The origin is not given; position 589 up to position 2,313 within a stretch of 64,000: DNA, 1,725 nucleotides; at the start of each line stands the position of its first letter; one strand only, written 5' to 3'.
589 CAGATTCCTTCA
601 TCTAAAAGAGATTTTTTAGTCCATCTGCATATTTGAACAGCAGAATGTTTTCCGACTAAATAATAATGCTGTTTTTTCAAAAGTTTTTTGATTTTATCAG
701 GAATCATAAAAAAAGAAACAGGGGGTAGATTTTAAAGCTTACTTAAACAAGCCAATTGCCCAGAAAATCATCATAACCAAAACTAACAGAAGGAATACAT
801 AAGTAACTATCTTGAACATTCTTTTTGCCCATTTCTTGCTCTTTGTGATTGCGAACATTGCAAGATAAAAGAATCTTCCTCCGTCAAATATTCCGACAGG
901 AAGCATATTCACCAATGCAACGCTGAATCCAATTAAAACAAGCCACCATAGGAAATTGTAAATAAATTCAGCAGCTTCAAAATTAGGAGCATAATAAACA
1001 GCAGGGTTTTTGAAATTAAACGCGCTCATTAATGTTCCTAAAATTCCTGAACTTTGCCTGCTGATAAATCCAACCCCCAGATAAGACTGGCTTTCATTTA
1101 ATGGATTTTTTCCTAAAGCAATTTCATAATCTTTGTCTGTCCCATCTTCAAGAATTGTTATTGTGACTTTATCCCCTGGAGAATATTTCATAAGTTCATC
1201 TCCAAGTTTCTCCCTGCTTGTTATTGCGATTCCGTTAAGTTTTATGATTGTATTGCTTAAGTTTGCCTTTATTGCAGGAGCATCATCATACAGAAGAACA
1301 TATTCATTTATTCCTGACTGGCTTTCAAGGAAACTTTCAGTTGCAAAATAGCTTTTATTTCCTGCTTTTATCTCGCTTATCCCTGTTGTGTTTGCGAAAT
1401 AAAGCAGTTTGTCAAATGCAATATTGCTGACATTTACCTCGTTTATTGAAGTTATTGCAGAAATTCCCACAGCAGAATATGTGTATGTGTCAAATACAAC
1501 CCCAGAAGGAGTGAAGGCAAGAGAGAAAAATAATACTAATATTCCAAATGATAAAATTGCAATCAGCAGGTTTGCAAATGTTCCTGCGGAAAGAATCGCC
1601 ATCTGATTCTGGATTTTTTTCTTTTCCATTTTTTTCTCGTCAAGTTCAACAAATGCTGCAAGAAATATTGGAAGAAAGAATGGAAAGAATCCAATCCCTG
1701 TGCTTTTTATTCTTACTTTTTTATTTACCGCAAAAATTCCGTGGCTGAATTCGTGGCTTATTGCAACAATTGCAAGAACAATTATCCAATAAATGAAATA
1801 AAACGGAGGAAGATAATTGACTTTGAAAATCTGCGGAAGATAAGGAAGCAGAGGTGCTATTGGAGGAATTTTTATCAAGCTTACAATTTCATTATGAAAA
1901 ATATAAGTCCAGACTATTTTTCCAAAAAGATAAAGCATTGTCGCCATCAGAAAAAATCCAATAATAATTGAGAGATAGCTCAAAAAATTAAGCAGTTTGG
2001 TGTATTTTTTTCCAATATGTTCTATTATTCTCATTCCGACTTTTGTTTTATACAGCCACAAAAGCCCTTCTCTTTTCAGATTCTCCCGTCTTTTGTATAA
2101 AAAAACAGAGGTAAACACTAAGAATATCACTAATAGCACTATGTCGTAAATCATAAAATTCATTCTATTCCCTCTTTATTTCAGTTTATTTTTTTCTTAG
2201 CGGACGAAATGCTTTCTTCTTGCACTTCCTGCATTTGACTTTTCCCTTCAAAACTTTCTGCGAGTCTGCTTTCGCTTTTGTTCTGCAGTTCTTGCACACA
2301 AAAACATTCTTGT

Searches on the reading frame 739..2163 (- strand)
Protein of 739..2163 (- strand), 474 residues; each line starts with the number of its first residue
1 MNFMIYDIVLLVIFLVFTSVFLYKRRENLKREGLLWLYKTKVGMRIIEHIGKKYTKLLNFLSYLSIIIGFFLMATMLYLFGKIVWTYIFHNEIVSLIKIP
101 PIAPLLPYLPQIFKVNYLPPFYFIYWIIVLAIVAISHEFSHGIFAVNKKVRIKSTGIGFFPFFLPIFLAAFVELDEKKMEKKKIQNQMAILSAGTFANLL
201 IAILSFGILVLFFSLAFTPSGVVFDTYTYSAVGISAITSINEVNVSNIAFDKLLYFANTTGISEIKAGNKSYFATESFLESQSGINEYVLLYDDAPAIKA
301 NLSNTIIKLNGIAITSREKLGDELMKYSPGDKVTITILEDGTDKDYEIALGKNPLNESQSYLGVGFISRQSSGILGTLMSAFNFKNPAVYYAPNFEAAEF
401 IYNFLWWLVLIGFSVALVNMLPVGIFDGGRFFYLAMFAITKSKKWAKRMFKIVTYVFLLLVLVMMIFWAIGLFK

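Call 53: search_protein_families(library=pfam, proteins=[window:739-2163:-], max_evalue=0.01)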
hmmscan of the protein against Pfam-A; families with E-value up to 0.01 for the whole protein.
window:739-2163:- (474 aa): 2 families
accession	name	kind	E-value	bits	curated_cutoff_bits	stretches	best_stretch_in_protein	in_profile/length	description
PF02163.28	Peptidase_M50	-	1.5e-26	93.5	27.2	1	126-463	2-220/221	Peptidase family M50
PF13180.12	PDZ_2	-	1.1e-06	29.2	27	1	293-350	21-80/80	PDZ domain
